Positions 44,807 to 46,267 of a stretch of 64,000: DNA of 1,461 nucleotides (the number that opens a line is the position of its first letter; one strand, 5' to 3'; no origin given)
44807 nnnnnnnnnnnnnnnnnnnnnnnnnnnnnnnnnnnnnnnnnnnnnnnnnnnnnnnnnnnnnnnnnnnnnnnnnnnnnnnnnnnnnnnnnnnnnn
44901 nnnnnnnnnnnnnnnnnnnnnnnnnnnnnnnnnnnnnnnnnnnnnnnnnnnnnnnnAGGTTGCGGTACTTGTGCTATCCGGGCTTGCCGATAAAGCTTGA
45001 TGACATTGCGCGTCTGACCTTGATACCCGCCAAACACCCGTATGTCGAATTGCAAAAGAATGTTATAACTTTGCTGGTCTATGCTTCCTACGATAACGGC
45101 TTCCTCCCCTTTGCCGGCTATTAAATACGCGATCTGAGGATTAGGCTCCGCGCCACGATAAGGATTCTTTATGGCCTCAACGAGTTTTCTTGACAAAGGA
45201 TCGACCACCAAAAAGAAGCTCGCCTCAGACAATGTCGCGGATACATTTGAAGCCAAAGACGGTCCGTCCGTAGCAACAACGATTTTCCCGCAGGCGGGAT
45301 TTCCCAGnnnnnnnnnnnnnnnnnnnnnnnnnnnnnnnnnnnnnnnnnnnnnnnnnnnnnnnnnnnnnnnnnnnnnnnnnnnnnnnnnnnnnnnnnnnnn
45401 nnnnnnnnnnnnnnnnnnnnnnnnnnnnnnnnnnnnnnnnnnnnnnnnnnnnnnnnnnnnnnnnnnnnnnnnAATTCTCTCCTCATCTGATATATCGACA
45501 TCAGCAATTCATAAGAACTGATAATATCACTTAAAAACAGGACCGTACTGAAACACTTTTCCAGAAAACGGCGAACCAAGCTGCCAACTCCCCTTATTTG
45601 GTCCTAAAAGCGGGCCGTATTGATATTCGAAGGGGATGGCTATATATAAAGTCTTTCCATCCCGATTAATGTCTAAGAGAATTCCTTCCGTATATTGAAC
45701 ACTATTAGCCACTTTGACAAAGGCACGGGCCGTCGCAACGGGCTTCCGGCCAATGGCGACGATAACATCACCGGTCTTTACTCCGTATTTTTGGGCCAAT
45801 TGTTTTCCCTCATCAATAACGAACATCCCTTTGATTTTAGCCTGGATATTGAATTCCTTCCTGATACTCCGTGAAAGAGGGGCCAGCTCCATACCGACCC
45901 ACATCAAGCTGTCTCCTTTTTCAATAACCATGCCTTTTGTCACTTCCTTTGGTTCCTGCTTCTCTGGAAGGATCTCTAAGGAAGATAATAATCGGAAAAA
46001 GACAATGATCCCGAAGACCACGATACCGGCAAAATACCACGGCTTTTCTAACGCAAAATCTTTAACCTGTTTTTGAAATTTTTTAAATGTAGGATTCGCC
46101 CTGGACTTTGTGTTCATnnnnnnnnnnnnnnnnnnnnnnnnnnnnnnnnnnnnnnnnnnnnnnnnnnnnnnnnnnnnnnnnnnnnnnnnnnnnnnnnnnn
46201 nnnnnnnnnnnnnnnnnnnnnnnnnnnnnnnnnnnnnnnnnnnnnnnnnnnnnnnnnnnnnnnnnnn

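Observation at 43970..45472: Mosaic 500-aa protein: NifX/NifB-like metal-cluster-binding fold + Gly/Met/Gln-rich region + two CPNC...CPNC zinc ribbons + magnetochrome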

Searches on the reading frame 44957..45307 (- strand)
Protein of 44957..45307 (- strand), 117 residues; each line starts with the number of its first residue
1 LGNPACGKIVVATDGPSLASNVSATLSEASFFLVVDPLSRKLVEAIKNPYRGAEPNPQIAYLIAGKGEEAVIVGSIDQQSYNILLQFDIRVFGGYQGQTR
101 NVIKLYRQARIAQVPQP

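Call 35: find_homologous_proteins(query=A2, max_evalue=0.001)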
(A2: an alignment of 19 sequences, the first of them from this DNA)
Query A2 (19 sequences) (117 aa, profile of the alignment): 24 proteins with E <= 0.001 among 4098 candidates.
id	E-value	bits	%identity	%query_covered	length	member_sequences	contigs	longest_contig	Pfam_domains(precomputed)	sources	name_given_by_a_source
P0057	5.2e-29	118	68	59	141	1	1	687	-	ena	-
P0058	5.3e-28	115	72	65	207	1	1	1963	-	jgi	-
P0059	1.0e-25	108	68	58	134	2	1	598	-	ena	-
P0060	9.7e-19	85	56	54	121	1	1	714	-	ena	-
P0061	1.2e-16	79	64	45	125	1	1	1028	-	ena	-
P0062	6.9e-13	66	70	37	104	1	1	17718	-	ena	-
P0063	1.2e-8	53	32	91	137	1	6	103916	PF02579.23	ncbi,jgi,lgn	-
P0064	8.4e-8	50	27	91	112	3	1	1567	PF02579.23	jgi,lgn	-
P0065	1.2e-7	50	32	73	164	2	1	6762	PF02579.23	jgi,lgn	-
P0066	2.4e-7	49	39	58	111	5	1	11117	PF02579.23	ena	-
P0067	2.7e-7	48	-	-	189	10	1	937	PF02579.23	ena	-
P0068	3.7e-7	48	31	84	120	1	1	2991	PF02579.23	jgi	jgi:predicted Fe-Mo cluster-binding NifX family protein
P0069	4.7e-7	48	23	89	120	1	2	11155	PF02579.23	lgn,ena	-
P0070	2.2e-6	45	34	72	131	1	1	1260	PF02579.23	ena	-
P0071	2.2e-6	45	24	93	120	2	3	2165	PF02579.23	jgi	jgi:predicted Fe-Mo cluster-binding NifX family protein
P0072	3.4e-6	45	28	89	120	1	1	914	PF02579.23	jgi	-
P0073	6.3e-6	44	25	94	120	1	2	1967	PF02579.23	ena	-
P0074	6.5e-6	44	24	93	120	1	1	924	PF02579.23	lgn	-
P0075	7.4e-6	44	28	85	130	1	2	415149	PF02579.23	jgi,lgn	-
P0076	7.9e-6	44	29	91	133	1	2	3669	PF02579.23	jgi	-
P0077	2.4e-5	42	23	94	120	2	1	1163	PF02579.23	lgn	-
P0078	1.6e-4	39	36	56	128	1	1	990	PF02579.23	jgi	jgi:predicted Fe-Mo cluster-binding NifX family protein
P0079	2.8e-4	39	29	85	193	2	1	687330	PF02579.23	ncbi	-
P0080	4.2e-4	38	28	71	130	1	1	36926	PF02579.23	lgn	-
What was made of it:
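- Tried and rejected: A word-indexed homology search with the NifX-domain profile (call 35) returned only fragments and generic PF02579 proteins.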

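Call 43: search_protein_representatives(alignment_id=A2)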
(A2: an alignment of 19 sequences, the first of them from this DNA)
Query: 19 sequences, 117 profile positions. Proteins with E-value up to 0.001 (for the whole library): 1191; up to 1e-10: 107; up to 1e-30: 29. The best 150 are listed.
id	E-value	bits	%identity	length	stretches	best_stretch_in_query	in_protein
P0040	6.2e-55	200.3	-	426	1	1-115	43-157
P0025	1.7e-54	198.9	-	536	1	1-115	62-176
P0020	5.3e-54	197.3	-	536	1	2-115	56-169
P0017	6.4e-54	197.1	-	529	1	2-116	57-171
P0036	1.7e-53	195.7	-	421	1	2-115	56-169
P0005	1.7e-53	195.6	-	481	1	1-116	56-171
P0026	2.7e-53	195.0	-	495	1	2-116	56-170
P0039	3.0e-53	194.9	-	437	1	1-115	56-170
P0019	3.4e-53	194.7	-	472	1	1-116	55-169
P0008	8.8e-53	193.4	-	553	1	2-115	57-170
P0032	3.2e-51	188.4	-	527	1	2-115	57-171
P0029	4.2e-51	188.0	-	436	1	2-115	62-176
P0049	1.4e-50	186.3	-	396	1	2-115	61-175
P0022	1.6e-50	186.0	-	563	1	2-115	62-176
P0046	6.1e-50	184.2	-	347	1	2-114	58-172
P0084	8.7e-34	132.1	-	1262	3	5-114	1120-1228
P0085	4.3e-32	126.7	-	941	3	5-112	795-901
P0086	9.4e-31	122.3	-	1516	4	6-113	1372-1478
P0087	2.1e-29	118.0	-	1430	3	4-114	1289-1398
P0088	4.7e-28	113.6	-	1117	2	5-113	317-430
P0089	7.0e-27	109.9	-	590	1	9-106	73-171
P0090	7.5e-27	109.8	-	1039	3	8-108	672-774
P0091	1.8e-26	108.5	-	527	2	4-107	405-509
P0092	7.4e-26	106.6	-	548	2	5-114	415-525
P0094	2.4e-25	104.9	-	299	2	8-111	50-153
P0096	1.7e-22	95.7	-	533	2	5-111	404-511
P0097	3.1e-22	94.9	-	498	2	2-113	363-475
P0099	6.2e-21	90.7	-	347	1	2-114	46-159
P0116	1.5e-15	73.3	-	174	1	8-113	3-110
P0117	1.8e-15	73.1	-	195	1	8-115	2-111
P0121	5.1e-15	71.6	-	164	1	8-115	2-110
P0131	2.7e-13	66.1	-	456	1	3-113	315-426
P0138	4.2e-12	62.2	-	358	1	4-109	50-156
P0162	1.1e-10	57.6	-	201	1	8-112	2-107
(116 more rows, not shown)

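Call 44: search_protein_families(library=pfam, proteins=[P0084, P0085, P0086, P0087, P0088, P0090, P0091, P0092, P0096, P0097], max_evalue=0.001)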
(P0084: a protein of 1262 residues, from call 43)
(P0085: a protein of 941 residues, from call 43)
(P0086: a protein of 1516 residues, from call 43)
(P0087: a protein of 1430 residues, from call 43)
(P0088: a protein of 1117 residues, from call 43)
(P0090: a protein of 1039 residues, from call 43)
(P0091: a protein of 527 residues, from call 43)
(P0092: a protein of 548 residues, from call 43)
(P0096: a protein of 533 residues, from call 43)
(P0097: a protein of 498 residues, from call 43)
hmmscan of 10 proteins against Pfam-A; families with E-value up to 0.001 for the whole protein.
P0084 (1262 aa): 4 families
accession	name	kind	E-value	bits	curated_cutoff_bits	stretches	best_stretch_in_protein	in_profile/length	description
PF02579.22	Nitro_FeMo-Co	-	4.2e-40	136.4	26.3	3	1135-1221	3-93/94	Dinitrogenase iron-molybdenum cofactor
PF13180.12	PDZ_2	-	3.5e-23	82.1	27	2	75-166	1-79/80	PDZ domain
PF17820.7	PDZ_6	-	2.5e-16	59.6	27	2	103-154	2-52/54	PDZ domain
PF00595.29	PDZ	-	3.6e-15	56.5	23.2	2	73-134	8-60/81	PDZ domain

P0085 (941 aa): 2 families
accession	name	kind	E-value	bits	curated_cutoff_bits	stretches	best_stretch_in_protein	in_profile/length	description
PF02579.22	Nitro_FeMo-Co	-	3.4e-42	143.1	26.3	3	809-896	2-93/94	Dinitrogenase iron-molybdenum cofactor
PF01155.25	HypA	-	0.00023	21.6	28.9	0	227-275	59-103/112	Hydrogenase/urease nickel incorporation, metallochaperone, hypA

P0086 (1516 aa): 5 families
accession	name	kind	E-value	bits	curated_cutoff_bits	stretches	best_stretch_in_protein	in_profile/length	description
PF02579.22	Nitro_FeMo-Co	-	9.9e-53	176.9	26.3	4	351-440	2-93/94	Dinitrogenase iron-molybdenum cofactor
PF13180.12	PDZ_2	-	8.5e-20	71.3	27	1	103-193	2-80/80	PDZ domain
PF00595.29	PDZ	-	2.3e-14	53.9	23.2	2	100-179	8-79/81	PDZ domain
PF17820.7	PDZ_6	-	2.5e-12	46.8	27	1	128-182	1-54/54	PDZ domain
PF12812.13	PDZ_1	-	2.1e-06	28.1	28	1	222-285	12-72/78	PDZ-like domain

P0087 (1430 aa): 6 families
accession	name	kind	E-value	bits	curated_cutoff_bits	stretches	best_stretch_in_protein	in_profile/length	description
PF02579.22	Nitro_FeMo-Co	-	4.6e-41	139.5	26.3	3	1304-1391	2-93/94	Dinitrogenase iron-molybdenum cofactor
PF13180.12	PDZ_2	-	2.5e-22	79.4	27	2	85-175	2-80/80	PDZ domain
PF17820.7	PDZ_6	-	4.3e-16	58.8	27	2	110-164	1-54/54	PDZ domain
PF00595.29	PDZ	-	1.8e-14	54.3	23.2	1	82-162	8-80/81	PDZ domain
PF05077.17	DUF678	-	1.1e-05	26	24.1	0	510-535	24-49/74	Protein of unknown function (DUF678)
PF14685.13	PDZ_Tricorn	-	0.00047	20.5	25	0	118-171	31-86/88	Tricorn protease PDZ domain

P0088 (1117 aa): 5 families
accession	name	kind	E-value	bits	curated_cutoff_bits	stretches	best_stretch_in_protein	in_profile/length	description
PF02579.22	Nitro_FeMo-Co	-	2.8e-28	98.5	26.3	2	331-423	2-92/94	Dinitrogenase iron-molybdenum cofactor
PF17820.7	PDZ_6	-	5.4e-21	74.5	27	2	90-143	2-54/54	PDZ domain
PF13180.12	PDZ_2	-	9.8e-20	71.1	27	2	82-153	12-79/80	PDZ domain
PF00595.29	PDZ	-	4.6e-18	65.8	23.2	2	204-270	4-61/81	PDZ domain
PF12812.13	PDZ_1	-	0.00077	19.9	28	0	214-280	12-76/78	PDZ-like domain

P0090 (1039 aa): 4 families
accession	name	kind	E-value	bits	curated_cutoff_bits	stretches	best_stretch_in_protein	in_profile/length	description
PF02579.22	Nitro_FeMo-Co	-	5.2e-42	142.5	26.3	3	503-590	3-93/94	Dinitrogenase iron-molybdenum cofactor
PF13180.12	PDZ_2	-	2.1e-22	79.6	27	2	86-176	2-80/80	PDZ domain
PF17820.7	PDZ_6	-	2.6e-16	59.5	27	2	111-165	1-54/54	PDZ domain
PF00595.29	PDZ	-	3.5e-13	50.2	23.2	2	86-163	11-80/81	PDZ domain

P0091 (527 aa): 5 families
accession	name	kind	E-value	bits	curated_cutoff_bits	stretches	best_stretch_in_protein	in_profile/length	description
PF02579.22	Nitro_FeMo-Co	-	5.8e-23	81.5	26.3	2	298-386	2-93/94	Dinitrogenase iron-molybdenum cofactor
PF18509.6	MCR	-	4.2e-16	58.6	30.4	2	105-130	1-29/30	Magnetochrome domain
PF13180.12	PDZ_2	-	7.2e-16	58.7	27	1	161-250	2-79/80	PDZ domain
PF17820.7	PDZ_6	-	6.4e-11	42.3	27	1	186-240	1-54/54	PDZ domain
PF00595.29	PDZ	-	1.2e-10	42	23.2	1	173-238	23-80/81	PDZ domain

P0092 (548 aa): 5 families
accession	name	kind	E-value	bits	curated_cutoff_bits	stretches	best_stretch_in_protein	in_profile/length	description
PF02579.22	Nitro_FeMo-Co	-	8.1e-29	100.2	26.3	2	302-389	3-93/94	Dinitrogenase iron-molybdenum cofactor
PF18509.6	MCR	-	2.3e-20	72.3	30.4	2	74-100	1-30/30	Magnetochrome domain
PF13180.12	PDZ_2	-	5.1e-16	59.2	27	1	171-258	4-79/80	PDZ domain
PF17820.7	PDZ_6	-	1.2e-08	35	27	1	194-237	1-43/54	PDZ domain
PF00595.29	PDZ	-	7.5e-08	33.1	23.2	1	188-246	20-80/81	PDZ domain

P0096 (533 aa): 8 families
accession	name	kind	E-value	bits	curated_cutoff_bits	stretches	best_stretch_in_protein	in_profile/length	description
PF02579.22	Nitro_FeMo-Co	-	8e-27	93.8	26.3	2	294-381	3-93/94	Dinitrogenase iron-molybdenum cofactor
PF18509.6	MCR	-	2.5e-23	81.8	30.4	3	49-74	1-29/30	Magnetochrome domain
PF13180.12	PDZ_2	-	1.7e-12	47.9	27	1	185-252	12-79/80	PDZ domain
PF00595.29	PDZ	-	2.2e-09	38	23.2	1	185-241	25-81/81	PDZ domain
PF17820.7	PDZ_6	-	3e-09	36.9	27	1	189-240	2-52/54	PDZ domain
PF09699.15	Paired_CXXCH_1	-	0.00014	21.9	20.6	0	63-80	7-24/41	Doubled CXXCH motif (Paired_CXXCH_1)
PF14522.11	Cytochrome_C7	-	0.00018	21.7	24.8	0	63-139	14-66/67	Cytochrome c7 and related cytochrome c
PF23580.1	Znf_XAF1_N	-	0.00021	21.1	27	0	102-116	2-16/30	XIAP-associated factor 1-like, N-terminal zinc finger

P0097 (498 aa): 5 families
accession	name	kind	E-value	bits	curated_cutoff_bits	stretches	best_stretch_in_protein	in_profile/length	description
PF02579.22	Nitro_FeMo-Co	-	9.7e-26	90.3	26.3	2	253-341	2-93/94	Dinitrogenase iron-molybdenum cofactor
PF18509.6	MCR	-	6.8e-17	61.2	30.4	2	87-112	1-29/30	Magnetochrome domain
PF13180.12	PDZ_2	-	3.6e-13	50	27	1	129-216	3-78/80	PDZ domain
PF17820.7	PDZ_6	-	3.3e-08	33.6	27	1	154-207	2-54/54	PDZ domain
PF00595.29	PDZ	-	3.1e-07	31.1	23.2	1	144-205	12-80/81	PDZ domain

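Call 45: list_cluster_members(proteins=[P0084, P0085, P0086, P0088, P0089, P0091, P0092, P0096, P0097, P0094])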
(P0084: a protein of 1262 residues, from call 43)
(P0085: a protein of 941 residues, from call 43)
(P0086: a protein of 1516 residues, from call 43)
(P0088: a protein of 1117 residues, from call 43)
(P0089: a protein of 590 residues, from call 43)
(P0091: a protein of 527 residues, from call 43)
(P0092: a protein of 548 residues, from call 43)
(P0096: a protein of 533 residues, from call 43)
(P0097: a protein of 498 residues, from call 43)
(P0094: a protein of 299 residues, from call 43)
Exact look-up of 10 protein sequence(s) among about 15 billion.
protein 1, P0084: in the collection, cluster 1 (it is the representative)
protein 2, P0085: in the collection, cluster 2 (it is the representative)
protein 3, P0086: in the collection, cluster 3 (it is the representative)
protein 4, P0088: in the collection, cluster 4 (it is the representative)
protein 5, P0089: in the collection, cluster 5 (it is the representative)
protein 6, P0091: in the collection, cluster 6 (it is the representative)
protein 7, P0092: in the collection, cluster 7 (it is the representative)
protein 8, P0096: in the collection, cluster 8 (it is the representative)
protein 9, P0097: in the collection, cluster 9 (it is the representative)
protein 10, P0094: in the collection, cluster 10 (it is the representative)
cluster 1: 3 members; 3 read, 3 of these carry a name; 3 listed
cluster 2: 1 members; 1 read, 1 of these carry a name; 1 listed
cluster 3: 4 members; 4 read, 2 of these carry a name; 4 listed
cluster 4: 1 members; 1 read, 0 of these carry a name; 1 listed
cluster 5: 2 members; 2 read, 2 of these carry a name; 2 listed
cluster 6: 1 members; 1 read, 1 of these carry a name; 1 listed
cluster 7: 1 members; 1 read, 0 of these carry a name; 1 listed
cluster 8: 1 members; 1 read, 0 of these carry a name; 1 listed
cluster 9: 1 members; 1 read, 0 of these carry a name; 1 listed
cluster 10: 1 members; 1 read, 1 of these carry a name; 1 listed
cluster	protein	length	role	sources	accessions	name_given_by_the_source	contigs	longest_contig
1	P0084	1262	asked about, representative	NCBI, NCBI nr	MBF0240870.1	MAG: PDZ domain-containing protein [Desulfamplus sp.] | PDZ domain-containing protein [Desulfamplus sp.]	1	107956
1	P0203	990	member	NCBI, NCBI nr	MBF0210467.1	MAG: PDZ domain-containing protein, partial [Desulfamplus sp.] | PDZ domain-containing protein [Desulfamplus sp.]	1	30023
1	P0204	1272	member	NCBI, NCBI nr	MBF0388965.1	MAG: PDZ domain-containing protein [Desulfamplus sp.] | PDZ domain-containing protein [Desulfamplus sp.]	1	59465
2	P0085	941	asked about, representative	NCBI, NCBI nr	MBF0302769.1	MAG: hypothetical protein HQK73_06995, partial [Desulfamplus sp.] | hypothetical protein [Desulfamplus sp.]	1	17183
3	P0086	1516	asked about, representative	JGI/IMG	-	predicted Fe-Mo cluster-binding NifX family protein/Zn finger protein HypA/HybF involved ...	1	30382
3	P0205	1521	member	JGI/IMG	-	predicted Fe-Mo cluster-binding NifX family protein/Zn finger protein HypA/HybF involved ...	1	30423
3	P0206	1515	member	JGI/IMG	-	-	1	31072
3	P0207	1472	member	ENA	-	-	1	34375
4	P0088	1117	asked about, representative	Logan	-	-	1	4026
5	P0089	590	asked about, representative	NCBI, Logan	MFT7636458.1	MAG: putative Fe-Mo cluster-binding NifX family protein [Candidatus Omnitrophota ...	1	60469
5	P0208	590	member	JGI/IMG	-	predicted Fe-Mo cluster-binding NifX family protein/predicted RNA-binding Zn-ribbon ...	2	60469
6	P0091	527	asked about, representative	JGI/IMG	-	predicted Fe-Mo cluster-binding NifX family protein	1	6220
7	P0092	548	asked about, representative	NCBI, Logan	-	-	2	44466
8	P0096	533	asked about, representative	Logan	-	-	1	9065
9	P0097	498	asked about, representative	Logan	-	-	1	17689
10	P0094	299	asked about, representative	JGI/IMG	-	predicted Fe-Mo cluster-binding NifX family protein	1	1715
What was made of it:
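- An exhaustive HMM search with the NifX-domain profile retrieves MCR+PDZ+NifX (FmpB-type) and PDZ+NifX+ribbon (FmpA-type, Desulfamplus MAGs) proteins among the top hits: calls 43, 44, 45.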

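Call 69: search_protein_families(library=pfam, proteins=[P0116, P0117, P0121, P0162, P0138, P0099, P0089, P0131], max_evalue=0.01)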
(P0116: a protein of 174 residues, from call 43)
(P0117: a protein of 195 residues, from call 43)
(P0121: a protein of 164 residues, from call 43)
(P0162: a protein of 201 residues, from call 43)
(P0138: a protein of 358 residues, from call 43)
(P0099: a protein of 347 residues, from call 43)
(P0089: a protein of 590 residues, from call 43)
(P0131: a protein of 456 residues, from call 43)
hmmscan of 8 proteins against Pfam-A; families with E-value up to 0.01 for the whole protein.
P0116 (174 aa): 2 families
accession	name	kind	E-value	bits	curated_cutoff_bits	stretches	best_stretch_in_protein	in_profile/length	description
PF02579.22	Nitro_FeMo-Co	-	8.5e-24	84.1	26.3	1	14-105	2-94/94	Dinitrogenase iron-molybdenum cofactor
PF17253.7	DUF5320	-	1.9e-08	35.8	27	1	115-171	36-99/99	Family of unknown function (DUF5320)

P0117 (195 aa): 2 families
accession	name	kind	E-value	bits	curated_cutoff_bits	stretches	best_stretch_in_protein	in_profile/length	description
PF02579.22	Nitro_FeMo-Co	-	4.5e-22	78.6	26.3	1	13-103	2-93/94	Dinitrogenase iron-molybdenum cofactor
PF17253.7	DUF5320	-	7e-07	30.8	27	1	121-189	35-98/99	Family of unknown function (DUF5320)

P0121 (164 aa): 1 family
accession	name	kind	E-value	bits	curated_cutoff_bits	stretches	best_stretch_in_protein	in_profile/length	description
PF02579.22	Nitro_FeMo-Co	-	2.1e-24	86.1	26.3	1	13-103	2-94/94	Dinitrogenase iron-molybdenum cofactor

P0162 (201 aa): 1 family
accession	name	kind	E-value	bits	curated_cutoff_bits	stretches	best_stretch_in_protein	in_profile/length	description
PF02579.22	Nitro_FeMo-Co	-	3.5e-19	69.3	26.3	1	13-102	2-93/94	Dinitrogenase iron-molybdenum cofactor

P0138 (358 aa): 7 families
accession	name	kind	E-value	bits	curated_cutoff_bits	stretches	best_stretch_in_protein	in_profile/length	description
PF00595.29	PDZ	-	2e-10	41.3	23.2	1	265-314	10-62/81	PDZ domain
PF17820.7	PDZ_6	-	7.9e-10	38.8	27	1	281-328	2-48/54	PDZ domain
PF13180.12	PDZ_2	-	1e-09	39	27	1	268-343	4-78/80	PDZ domain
PF02579.22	Nitro_FeMo-Co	-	1.2e-09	38.8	26.3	1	65-154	2-93/94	Dinitrogenase iron-molybdenum cofactor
PF06677.18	Auto_anti-p27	-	0.0025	18.3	24.1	0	219-230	17-28/40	Sjogren's syndrome/scleroderma autoantigen 1 (Autoantigen p27)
PF13248.11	Zn_ribbon_3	-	0.0052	16.6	27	0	217-231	2-16/26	zinc-ribbon domain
PF09723.15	Zn_ribbon_8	-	0.0081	16.6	34.4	0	199-229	7-39/41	Zinc ribbon domain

P0099 (347 aa): 5 families
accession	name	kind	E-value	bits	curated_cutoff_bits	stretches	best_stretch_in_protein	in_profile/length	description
PF02579.22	Nitro_FeMo-Co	-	7.4e-18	65.1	26.3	1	63-152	2-93/94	Dinitrogenase iron-molybdenum cofactor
PF18509.6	MCR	-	6e-07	29.4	30.4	1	298-322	1-28/30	Magnetochrome domain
PF08271.17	Zn_Ribbon_TF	-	8.5e-05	22.5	29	0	243-255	18-30/43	TFIIB zinc-binding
PF07282.18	Cas12f1-like_TNB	-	0.00028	21.4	26.3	0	246-278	30-54/60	Cas12f1-like, TNB domain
PF24042.1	DUF7351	-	0.0098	16.1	31.2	1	247-324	4-79/177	Domain of unknown function (DUF7351)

P0089 (590 aa): 5 families
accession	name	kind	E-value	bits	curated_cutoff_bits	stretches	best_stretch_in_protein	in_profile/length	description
PF12773.13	DZR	-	5.5e-05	23.7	27.3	0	549-577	12-33/45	Double zinc ribbon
PF02579.22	Nitro_FeMo-Co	-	0.00015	22.4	26.3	1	84-169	3-90/94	Dinitrogenase iron-molybdenum cofactor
PF18551.6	TackOD1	-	0.00053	20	32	0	179-264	23-104/188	Thaumarchaeal output domain 1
PF22191.2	IBR_1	-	0.00088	19.5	27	0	229-255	3-28/47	IBR domain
PF08274.17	Zn_Ribbon_YjdM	-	0.0069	16.8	30.8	0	480-488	18-26/30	PhnA Zinc-Ribbon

P0131 (456 aa): 7 families
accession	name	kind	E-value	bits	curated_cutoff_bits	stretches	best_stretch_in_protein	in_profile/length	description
PF18509.6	MCR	-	9.1e-25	86.4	30.4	3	94-119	1-29/30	Magnetochrome domain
PF13180.12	PDZ_2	-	7.3e-12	45.8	27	1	192-258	10-76/80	PDZ domain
PF17820.7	PDZ_6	-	1.5e-07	31.5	27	1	198-243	2-46/54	PDZ domain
PF02579.22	Nitro_FeMo-Co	-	6.3e-07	30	26.3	1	337-420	8-93/94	Dinitrogenase iron-molybdenum cofactor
PF00595.29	PDZ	-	7.2e-07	29.9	23.2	1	173-247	12-78/81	PDZ domain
PF22113.1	Mtrc-MtrF_II-IV_dom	-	0.00023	21.2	30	1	68-152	79-164/176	Outer membrane cytochrome MtrC/MtrF-like, domains II/IV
PF14522.11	Cytochrome_C7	-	0.0059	16.9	24.8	0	70-152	13-67/67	Cytochrome c7 and related cytochrome c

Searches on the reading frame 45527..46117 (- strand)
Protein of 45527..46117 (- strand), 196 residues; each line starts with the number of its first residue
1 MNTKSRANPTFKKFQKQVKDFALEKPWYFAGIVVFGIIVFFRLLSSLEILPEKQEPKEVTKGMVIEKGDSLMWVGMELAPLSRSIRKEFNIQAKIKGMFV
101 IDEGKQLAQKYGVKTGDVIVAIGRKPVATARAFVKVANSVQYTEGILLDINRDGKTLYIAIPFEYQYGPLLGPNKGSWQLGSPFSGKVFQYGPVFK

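Call 3: search_protein_families(library=pfam, proteins=[window:45527-46117:-], max_evalue=1)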
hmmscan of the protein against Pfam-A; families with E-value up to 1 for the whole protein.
window:45527-46117:- (196 aa): 5 families
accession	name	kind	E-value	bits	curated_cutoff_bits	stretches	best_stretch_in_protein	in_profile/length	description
PF13180.12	PDZ_2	-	0.00013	22.7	27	1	108-161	25-78/80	PDZ domain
PF12812.13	PDZ_1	-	0.00015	22.2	28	1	73-140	10-75/78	PDZ-like domain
PF17820.7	PDZ_6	-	0.032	14.4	27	1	107-128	10-31/54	PDZ domain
PF00595.29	PDZ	-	0.12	13.2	23.2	1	101-131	32-61/81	PDZ domain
PF13533.13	Biotin_lipoyl_2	-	0.35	11.2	29.8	0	113-122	22-31/32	Biotin-lipoyl like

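Call 4: search_protein_families(library=ncbifam, proteins=[window:45527-46117:-], max_evalue=1)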
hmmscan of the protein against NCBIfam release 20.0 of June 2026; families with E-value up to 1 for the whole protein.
window:45527-46117:- (196 aa): 15 families
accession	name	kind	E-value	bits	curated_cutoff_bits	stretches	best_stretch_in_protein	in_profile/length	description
TIGR02037.1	degP_htrA_DO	subfamily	2.8e-11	43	416.2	1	64-160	340-433/434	Do family serine endopeptidase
NF040965.1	MamP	equivalog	2.6e-09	37.1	300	1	72-155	112-194/290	magnetosome magnetite formation protein MamP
NF008189.1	PRK10942.1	equivalog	5.1e-06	25.2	720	1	71-162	292-380/477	serine endoprotease DegP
NF007526.1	PRK10139.1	equivalog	5.7e-06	25.3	756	1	75-162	271-358/456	serine endoprotease DegQ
NF041521.1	HhoA_HhoB_HtrA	equivalog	1e-05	25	450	1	70-161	230-329/335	HhoA/HhoB/HtrA family serine endopeptidase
NF041199.1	trx7_PDZ_seleno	equivalog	2.1e-05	23.6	300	1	75-161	296-388/390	Trx7/PDZ domain-containing (seleno)protein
NF047968.1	SerProtHtrA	equivalog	0.00026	20.5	470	1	75-163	271-357/357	serine protease HtrA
NF040960.1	MamE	equivalog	0.00039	19.1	800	1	70-156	442-528/659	magnetosome formation protease MamE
TIGR02860.1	spore_IV_B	equivalog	0.0034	16.4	305.25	1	107-161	125-178/402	SpoIVB peptidase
NF008147.1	PRK10898.1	equivalog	0.005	16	408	1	84-161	267-345/352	outer membrane-stress sensor serine endopeptidase DegS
TIGR00054.1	TIGR00054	equivalog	0.011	14.6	147.55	1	106-164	213-270/421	RIP metalloprotease RseP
NF008046.0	PRK10779.1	equivalog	0.015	14.4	477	1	104-161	231-287/450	sigma E protease regulator RseP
NF050055.1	SerProtHtrAMycob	equivalog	0.036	12.9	800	1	106-160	441-495/502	serine protease HtrA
TIGR02038.1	protease_degS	equivalog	0.092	11.9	422.95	1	77-161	260-344/351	outer membrane-stress sensor serine endopeptidase DegS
NF040962.1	near_HgcAB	equivalog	0.15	11.9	70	0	56-77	19-40/70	HgcAB-associated protein HgcC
